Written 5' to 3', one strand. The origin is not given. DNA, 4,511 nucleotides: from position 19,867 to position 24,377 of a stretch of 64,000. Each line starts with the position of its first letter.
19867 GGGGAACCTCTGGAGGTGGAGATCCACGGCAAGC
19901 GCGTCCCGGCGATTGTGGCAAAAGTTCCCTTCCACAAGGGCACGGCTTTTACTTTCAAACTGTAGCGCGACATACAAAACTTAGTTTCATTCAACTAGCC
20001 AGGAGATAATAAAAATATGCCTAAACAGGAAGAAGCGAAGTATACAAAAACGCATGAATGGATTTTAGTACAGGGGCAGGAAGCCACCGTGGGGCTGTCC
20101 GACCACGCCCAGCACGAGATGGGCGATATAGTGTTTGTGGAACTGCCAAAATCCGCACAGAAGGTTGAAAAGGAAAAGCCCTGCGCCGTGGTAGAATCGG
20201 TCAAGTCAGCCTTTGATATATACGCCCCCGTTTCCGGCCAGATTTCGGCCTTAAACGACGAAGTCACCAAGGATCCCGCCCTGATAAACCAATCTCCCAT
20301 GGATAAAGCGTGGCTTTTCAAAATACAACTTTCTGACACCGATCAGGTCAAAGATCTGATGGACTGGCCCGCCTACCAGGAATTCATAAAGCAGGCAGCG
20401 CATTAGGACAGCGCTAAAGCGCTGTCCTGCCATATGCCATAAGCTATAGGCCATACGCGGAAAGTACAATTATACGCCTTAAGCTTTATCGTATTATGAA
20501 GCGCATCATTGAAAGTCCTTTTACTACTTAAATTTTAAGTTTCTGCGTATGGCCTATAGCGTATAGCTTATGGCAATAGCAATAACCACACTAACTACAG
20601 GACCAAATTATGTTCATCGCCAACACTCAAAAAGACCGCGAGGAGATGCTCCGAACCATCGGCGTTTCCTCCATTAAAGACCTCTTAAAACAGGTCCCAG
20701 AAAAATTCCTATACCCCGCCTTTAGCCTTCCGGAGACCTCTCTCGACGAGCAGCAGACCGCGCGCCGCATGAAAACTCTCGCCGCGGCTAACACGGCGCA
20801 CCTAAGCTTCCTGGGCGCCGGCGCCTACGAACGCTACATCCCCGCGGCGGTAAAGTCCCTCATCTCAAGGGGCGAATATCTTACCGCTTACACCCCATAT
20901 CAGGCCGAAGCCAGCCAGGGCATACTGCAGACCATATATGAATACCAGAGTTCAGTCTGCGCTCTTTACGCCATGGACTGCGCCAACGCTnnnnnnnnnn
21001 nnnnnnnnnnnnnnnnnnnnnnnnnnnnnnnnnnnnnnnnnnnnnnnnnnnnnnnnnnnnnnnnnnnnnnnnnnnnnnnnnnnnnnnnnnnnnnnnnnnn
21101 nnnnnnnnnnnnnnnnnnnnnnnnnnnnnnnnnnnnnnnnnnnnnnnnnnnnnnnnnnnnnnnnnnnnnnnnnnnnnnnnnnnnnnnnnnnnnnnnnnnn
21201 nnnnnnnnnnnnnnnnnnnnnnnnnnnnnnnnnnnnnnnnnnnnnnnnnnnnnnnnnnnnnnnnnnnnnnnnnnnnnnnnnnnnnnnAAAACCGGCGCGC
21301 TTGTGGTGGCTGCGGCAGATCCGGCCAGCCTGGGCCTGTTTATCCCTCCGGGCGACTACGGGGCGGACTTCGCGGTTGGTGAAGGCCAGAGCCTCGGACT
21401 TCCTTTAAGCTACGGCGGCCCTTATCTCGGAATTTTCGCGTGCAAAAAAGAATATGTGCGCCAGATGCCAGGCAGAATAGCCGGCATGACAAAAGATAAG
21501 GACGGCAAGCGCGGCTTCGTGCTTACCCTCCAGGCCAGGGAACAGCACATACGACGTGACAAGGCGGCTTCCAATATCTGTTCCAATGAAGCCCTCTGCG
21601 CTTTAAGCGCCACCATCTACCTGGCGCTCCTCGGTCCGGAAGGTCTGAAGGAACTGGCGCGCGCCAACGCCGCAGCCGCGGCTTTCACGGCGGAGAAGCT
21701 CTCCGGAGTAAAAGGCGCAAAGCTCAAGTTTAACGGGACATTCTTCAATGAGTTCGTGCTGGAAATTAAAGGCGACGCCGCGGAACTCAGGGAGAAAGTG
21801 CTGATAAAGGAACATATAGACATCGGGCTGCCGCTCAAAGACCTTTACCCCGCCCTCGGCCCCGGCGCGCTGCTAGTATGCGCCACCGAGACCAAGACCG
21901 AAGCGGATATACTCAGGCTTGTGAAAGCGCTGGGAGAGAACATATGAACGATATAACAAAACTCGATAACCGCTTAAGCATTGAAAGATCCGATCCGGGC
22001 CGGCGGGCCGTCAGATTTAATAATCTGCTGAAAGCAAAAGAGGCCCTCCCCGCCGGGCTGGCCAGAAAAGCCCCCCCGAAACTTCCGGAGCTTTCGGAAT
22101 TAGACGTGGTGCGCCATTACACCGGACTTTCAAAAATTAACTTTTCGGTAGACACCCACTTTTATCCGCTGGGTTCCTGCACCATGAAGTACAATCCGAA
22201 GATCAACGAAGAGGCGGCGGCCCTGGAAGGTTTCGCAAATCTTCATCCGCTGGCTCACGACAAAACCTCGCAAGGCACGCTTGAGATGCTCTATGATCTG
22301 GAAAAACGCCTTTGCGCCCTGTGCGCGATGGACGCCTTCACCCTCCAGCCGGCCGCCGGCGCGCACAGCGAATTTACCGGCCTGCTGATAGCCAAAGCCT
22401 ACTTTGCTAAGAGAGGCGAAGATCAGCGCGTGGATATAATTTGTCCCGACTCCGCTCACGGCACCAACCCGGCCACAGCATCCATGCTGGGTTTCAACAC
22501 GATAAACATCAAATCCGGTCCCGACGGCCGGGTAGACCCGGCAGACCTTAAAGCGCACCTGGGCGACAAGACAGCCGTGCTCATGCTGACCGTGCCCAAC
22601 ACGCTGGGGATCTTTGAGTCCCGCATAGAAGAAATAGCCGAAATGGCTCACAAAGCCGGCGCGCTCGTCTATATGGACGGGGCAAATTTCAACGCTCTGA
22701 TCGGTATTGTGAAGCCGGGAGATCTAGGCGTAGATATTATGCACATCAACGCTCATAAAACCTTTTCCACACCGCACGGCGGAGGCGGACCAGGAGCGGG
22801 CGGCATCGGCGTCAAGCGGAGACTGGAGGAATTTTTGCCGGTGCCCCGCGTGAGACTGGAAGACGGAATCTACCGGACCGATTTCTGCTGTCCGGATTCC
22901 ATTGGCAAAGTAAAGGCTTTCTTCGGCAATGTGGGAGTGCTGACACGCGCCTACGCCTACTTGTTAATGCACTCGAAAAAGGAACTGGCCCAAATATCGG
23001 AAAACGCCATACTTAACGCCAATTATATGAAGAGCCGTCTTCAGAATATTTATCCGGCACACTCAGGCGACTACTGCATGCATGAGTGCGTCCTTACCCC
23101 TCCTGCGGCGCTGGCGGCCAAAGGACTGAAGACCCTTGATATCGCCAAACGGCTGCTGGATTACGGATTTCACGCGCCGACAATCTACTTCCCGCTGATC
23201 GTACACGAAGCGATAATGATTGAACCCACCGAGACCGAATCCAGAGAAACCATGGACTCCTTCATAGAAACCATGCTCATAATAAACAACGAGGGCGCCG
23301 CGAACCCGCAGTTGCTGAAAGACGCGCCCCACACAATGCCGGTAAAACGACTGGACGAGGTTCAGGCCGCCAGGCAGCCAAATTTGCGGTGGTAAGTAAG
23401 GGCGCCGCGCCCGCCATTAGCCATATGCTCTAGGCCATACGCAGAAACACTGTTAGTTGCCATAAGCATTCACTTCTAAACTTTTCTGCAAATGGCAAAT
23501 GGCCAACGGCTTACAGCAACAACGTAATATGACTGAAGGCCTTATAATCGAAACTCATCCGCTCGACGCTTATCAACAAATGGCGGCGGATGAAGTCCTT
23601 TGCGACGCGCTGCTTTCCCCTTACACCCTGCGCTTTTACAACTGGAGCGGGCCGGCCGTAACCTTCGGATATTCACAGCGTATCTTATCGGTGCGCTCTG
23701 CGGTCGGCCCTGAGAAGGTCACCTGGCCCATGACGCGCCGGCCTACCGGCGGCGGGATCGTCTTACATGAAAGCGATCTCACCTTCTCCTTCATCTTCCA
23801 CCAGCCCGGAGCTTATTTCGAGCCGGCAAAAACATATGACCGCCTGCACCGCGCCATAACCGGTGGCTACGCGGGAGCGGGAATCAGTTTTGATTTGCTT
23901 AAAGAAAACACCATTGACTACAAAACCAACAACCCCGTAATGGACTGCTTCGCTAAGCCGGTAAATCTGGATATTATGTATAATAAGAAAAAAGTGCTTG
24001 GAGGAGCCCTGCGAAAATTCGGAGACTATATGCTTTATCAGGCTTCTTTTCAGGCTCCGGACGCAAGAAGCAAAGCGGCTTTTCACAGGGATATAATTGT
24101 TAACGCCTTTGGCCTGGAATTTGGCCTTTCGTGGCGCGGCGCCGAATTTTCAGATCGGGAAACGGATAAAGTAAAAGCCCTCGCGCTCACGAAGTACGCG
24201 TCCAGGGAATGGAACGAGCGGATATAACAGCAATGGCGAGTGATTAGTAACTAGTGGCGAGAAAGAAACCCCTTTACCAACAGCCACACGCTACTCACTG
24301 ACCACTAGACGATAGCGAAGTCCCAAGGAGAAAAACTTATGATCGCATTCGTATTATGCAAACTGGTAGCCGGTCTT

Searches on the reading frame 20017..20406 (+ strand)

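Call 70: search_protein_families(library=pfam, proteins=[window:20017-20406:+], max_evalue=0.0001)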
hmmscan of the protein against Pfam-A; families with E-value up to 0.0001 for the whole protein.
window:20017-20406:+ (129 aa): 1 family
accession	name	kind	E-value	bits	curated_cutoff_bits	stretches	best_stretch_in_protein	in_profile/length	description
PF01597.25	GCV_H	-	5.8e-41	139.7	22.2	1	8-126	2-121/122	Glycine cleavage H-protein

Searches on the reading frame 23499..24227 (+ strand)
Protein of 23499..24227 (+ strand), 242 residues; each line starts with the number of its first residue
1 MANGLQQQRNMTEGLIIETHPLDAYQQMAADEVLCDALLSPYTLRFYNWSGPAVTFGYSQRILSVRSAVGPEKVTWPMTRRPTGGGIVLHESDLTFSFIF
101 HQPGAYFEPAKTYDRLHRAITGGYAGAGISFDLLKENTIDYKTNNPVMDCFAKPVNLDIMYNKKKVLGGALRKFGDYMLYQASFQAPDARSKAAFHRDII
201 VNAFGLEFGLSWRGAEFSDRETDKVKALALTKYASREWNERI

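Call 70: search_protein_families(library=pfam, proteins=[window:23499-24227:+], max_evalue=0.0001)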
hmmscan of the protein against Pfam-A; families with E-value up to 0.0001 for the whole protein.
window:23499-24227:+ (242 aa): 2 families
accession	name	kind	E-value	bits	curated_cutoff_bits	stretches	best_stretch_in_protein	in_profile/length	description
PF21948.1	LplA-B_cat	-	2.6e-14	54.1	27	1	23-183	1-143/200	Lipoyl protein ligase A/B catalytic domain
PF03099.24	BPL_LplA_LipB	-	5.6e-06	26.7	21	1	77-173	27-117/133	Biotin/lipoate A/B protein ligase family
